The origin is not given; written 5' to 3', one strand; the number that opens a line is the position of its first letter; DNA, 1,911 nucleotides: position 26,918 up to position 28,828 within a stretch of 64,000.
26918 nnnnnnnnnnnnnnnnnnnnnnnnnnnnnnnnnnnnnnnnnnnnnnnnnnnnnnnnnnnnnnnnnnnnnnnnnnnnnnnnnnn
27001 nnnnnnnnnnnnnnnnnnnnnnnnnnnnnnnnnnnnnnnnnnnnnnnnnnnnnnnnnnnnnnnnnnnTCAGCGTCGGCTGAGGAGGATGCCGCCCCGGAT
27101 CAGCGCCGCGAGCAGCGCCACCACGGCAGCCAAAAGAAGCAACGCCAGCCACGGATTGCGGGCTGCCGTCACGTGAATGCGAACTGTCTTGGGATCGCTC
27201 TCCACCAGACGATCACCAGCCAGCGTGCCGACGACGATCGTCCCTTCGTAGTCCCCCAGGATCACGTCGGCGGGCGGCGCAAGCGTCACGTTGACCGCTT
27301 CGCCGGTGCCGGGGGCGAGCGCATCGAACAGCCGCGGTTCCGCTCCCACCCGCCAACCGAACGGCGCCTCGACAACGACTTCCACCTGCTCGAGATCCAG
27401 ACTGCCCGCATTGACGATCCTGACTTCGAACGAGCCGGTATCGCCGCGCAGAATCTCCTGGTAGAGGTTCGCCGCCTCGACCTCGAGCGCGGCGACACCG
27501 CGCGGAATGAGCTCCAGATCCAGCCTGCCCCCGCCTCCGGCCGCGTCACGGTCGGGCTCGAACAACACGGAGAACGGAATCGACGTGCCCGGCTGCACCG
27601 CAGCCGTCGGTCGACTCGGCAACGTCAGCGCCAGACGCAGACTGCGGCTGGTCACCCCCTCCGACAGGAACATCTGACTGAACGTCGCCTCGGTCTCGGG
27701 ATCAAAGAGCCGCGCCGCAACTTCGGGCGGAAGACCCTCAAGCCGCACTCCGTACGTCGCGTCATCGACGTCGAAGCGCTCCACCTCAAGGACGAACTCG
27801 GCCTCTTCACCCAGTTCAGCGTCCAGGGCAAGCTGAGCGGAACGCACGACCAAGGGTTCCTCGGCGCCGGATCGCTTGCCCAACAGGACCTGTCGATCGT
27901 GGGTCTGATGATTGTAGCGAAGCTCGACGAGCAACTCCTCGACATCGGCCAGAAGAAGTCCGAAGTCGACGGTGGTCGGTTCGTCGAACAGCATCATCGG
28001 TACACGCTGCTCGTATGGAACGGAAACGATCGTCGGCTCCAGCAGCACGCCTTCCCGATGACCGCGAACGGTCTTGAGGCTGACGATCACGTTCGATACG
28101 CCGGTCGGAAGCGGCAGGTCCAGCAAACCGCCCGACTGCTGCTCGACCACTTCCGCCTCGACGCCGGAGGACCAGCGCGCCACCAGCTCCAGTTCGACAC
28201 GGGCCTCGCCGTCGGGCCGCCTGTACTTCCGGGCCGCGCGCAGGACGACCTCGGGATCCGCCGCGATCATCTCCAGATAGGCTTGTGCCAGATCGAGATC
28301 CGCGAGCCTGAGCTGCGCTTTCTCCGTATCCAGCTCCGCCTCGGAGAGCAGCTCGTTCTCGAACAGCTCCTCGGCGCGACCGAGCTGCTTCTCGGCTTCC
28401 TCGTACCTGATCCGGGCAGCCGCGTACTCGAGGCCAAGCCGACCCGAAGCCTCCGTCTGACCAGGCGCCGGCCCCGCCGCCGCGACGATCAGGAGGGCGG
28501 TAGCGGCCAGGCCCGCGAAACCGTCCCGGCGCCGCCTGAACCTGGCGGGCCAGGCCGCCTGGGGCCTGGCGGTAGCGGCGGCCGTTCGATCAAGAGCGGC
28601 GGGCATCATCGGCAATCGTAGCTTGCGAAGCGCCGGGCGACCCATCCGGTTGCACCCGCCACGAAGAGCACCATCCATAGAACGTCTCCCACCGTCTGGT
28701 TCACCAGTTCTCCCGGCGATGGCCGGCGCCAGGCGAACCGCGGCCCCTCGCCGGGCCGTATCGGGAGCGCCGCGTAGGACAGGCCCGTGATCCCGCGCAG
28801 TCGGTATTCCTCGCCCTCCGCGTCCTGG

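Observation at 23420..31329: Uncharacterised ABC-2-type exporter module (two DUF3526-like permeases, an ATPase and a periplasmic coiled-coil/beta-sandwich protein) present as two paralogous loci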

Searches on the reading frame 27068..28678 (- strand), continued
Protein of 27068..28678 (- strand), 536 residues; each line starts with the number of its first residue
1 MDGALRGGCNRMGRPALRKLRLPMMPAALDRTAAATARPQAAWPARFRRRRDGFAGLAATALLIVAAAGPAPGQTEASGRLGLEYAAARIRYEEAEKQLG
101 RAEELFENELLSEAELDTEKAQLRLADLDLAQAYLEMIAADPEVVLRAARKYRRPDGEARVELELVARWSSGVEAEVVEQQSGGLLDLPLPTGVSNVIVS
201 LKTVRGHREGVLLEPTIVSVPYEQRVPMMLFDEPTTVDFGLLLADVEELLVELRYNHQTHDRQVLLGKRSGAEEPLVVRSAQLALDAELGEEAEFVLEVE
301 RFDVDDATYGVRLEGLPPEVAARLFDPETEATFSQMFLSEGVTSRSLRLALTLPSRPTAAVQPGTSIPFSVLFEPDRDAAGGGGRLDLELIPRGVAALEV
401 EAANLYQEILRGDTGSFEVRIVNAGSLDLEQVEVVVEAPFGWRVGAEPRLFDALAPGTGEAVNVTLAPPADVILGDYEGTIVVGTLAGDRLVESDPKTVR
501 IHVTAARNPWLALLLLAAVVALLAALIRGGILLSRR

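Call 95: list_cluster_members(proteins=[P0022, P0024, P0028, P0036, P0047, P0053, P0070, P0090, P0110, P0150])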
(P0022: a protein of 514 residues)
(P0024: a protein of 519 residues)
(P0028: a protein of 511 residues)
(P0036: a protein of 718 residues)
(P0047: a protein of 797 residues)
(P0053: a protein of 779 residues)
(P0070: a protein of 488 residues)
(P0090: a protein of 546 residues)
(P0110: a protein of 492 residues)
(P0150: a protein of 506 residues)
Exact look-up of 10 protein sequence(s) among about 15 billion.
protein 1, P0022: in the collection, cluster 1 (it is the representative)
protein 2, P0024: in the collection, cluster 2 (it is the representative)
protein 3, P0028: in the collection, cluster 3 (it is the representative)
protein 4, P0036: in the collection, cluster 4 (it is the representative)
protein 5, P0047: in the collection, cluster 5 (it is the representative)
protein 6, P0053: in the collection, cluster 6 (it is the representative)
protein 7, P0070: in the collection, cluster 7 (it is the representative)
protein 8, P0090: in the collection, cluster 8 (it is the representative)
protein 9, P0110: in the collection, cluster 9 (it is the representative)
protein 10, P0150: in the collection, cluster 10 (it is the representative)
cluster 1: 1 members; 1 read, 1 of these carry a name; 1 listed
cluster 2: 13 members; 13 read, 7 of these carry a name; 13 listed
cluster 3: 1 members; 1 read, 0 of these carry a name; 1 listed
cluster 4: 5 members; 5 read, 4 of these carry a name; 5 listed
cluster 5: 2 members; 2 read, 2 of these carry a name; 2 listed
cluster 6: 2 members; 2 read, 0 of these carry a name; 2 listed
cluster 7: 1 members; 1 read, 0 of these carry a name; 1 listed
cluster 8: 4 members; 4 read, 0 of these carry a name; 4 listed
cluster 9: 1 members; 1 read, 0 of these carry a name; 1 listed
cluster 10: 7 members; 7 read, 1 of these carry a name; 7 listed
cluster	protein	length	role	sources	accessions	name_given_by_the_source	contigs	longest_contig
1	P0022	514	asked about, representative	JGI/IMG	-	hypothetical protein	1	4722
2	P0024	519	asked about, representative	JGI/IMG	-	multidrug efflux pump subunit AcrA (membrane-fusion protein)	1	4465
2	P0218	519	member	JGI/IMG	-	multidrug efflux pump subunit AcrA (membrane-fusion protein)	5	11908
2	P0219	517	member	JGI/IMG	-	hypothetical protein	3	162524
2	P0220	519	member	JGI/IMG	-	hypothetical protein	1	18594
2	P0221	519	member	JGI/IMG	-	multidrug efflux pump subunit AcrA (membrane-fusion protein)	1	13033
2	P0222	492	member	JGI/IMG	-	hypothetical protein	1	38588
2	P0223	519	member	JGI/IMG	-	multidrug efflux pump subunit AcrA (membrane-fusion protein)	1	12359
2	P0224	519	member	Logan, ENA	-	-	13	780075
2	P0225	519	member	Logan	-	-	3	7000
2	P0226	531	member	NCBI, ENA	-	-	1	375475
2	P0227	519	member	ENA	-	-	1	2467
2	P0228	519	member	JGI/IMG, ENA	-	-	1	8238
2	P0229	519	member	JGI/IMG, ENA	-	-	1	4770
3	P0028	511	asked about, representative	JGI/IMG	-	-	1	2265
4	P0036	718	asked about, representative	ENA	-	-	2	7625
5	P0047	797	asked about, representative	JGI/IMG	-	hypothetical protein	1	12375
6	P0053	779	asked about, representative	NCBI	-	-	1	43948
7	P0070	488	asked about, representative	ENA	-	-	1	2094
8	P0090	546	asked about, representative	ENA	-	-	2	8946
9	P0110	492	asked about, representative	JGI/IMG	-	-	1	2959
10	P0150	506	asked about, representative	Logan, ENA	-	-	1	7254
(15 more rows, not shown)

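Call 96: find_encoding_contigs(protein=P0053, flank=10000, max_places=1)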
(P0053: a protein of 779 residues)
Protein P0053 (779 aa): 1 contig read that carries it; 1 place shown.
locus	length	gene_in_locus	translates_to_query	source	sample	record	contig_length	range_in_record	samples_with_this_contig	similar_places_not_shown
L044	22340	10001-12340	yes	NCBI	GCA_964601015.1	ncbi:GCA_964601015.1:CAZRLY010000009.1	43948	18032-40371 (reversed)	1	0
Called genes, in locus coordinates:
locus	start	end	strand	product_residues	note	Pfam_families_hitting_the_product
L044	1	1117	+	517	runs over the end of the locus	PF18962:Por_Secre_tail (faint), PF13860:FlgD_ig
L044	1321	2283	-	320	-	PF01261:AP_endonuc_2 (weak)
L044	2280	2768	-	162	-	-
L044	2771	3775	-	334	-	PF13175:AAA_15, PF13304:AAA_21 (faint)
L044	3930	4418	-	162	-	PF01927:Mut7-C, PF18480:DUF5615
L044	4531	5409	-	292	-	PF01557:FAA_hydrolase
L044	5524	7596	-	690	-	PF16656:Pur_ac_phosph_N (weak), PF00149:Metallophos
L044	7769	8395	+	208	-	PF22175:Ogg-HhH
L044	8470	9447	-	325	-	-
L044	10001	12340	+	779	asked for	PF10633:NPCBM_assoc (weak)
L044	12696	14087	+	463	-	PF02321:OEP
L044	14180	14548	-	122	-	-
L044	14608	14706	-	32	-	-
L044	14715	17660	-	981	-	PF03781:FGE-sulfatase, PF09346:SMI1_KNR4, PF14568:SUKH_6 (weak), PF12799:LRR_4, PF13855:LRR_8 (weak), PF12799:LRR_4, PF23598:LRR_14 (weak), PF12799:LRR_4, +4 more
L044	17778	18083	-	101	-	-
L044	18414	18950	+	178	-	PF04879:Molybdop_Fe4S4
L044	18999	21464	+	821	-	PF00384:Molybdopterin, PF01568:Molydop_binding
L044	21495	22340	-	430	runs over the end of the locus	PF01385:OrfB_IS605, PF07282:Cas12f1-like_TNB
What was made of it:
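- The same adjacency is seen in L044 (call 96).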

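Call 97: find_encoding_contigs(protein=P0224, flank=10000, max_places=1)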
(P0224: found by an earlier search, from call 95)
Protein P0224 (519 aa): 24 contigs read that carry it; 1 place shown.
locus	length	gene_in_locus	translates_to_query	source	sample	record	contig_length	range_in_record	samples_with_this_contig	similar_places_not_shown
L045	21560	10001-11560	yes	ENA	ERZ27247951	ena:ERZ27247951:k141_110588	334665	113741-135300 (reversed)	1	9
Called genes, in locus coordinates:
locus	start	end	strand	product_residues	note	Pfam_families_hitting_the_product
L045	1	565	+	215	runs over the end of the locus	PF01300:Sua5_yciO_yrdC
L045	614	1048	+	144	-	PF01451:LMWPc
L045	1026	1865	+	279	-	PF08501:Shikimate_dh_N, PF18317:SDH_C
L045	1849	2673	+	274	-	PF18912:DZR_2 (weak), PF00156:Pribosyltran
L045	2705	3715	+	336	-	PF00044:Gp_dh_N, PF02800:Gp_dh_C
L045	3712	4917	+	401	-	PF00162:PGK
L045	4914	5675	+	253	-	PF00121:TIM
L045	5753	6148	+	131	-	-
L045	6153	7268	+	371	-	PF00988:CPSase_sm_chain, PF00117:GATase, PF07722:Peptidase_C26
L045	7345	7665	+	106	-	PF00216:Bac_DNA_binding, PF14908:HU-CCDC81_euk_1 (weak)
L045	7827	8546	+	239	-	PF00005:ABC_tran, PF13304:AAA_21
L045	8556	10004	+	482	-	PF12679:ABC2_membrane_2, PF12730:ABC2_membrane_4 (weak), PF12698:ABC2_membrane_3 (weak)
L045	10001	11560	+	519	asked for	PF10633:NPCBM_assoc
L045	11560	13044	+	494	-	PF12679:ABC2_membrane_2, PF10920:DUF2705, PF12730:ABC2_membrane_4 (weak), PF12698:ABC2_membrane_3 (weak), PF12040:DUF3526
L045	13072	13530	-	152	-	-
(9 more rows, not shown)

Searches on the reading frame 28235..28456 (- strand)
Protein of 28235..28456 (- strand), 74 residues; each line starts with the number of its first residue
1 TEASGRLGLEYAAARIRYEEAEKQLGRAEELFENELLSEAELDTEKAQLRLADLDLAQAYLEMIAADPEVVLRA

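Call 57: search_solved_structures(query=window:28264-28456:-, max_evalue=10, show_alignments=5)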
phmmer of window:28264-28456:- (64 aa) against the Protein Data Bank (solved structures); distinct sequences matched with E-value up to 10: 0.
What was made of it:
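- Tried and rejected: Single-sequence phmmer of the window's hairpin against the PDB: no hits (call 57).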

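Call 60: search_solved_structures(query=A2, max_evalue=1, show_alignments=4)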
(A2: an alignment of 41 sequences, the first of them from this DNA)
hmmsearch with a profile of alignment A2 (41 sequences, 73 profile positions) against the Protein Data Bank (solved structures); distinct sequences matched with E-value up to 1: 25.
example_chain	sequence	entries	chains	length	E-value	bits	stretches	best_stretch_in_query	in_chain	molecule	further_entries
6vej_P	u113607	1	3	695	1.3e-05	28.3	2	9-69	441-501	Probable Resistance-Nodulation-Cell Division (RND) efflux membrane fusion protein,Probable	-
20yy_D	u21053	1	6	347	0.00016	24.8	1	10-51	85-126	Multidrug efflux RND transporter periplasmic adaptor subunit MexJ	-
9qgy_G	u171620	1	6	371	0.00024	24.2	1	11-53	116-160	Macrolide export protein MacA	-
3fpp_A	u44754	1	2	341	0.00033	23.8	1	11-53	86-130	Macrolide-specific efflux protein macA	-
4l8j_A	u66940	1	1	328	0.00037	23.6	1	8-56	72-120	Putative efflux transporter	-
5nik_D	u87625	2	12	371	0.00042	23.5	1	11-53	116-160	Macrolide export protein MacA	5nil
2k32_A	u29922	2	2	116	0.0054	19.9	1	15-52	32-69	A | AcrA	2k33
9j3d_D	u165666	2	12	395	0.0084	19.3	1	9-58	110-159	RND efflux system, MexC-like protein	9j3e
8zal_A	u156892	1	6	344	0.016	18.4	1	12-54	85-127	Multidrug export protein EmrA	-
8zar_A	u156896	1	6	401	0.018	18.2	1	12-54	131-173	Multidrug export protein EmrA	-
4tko_B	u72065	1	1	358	0.026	17.7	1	19-48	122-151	EmrA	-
2klz_A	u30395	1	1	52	0.03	17.5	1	3-34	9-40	Ataxin-3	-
2v4d_A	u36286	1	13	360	0.055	16.7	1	10-62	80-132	MULTIDRUG RESISTANCE PROTEIN MEXA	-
1t5e_A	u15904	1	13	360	0.055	16.7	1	10-62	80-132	Multidrug resistance protein mexA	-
6iok_I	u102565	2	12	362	0.056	16.7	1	10-62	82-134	Multidrug resistance protein MexA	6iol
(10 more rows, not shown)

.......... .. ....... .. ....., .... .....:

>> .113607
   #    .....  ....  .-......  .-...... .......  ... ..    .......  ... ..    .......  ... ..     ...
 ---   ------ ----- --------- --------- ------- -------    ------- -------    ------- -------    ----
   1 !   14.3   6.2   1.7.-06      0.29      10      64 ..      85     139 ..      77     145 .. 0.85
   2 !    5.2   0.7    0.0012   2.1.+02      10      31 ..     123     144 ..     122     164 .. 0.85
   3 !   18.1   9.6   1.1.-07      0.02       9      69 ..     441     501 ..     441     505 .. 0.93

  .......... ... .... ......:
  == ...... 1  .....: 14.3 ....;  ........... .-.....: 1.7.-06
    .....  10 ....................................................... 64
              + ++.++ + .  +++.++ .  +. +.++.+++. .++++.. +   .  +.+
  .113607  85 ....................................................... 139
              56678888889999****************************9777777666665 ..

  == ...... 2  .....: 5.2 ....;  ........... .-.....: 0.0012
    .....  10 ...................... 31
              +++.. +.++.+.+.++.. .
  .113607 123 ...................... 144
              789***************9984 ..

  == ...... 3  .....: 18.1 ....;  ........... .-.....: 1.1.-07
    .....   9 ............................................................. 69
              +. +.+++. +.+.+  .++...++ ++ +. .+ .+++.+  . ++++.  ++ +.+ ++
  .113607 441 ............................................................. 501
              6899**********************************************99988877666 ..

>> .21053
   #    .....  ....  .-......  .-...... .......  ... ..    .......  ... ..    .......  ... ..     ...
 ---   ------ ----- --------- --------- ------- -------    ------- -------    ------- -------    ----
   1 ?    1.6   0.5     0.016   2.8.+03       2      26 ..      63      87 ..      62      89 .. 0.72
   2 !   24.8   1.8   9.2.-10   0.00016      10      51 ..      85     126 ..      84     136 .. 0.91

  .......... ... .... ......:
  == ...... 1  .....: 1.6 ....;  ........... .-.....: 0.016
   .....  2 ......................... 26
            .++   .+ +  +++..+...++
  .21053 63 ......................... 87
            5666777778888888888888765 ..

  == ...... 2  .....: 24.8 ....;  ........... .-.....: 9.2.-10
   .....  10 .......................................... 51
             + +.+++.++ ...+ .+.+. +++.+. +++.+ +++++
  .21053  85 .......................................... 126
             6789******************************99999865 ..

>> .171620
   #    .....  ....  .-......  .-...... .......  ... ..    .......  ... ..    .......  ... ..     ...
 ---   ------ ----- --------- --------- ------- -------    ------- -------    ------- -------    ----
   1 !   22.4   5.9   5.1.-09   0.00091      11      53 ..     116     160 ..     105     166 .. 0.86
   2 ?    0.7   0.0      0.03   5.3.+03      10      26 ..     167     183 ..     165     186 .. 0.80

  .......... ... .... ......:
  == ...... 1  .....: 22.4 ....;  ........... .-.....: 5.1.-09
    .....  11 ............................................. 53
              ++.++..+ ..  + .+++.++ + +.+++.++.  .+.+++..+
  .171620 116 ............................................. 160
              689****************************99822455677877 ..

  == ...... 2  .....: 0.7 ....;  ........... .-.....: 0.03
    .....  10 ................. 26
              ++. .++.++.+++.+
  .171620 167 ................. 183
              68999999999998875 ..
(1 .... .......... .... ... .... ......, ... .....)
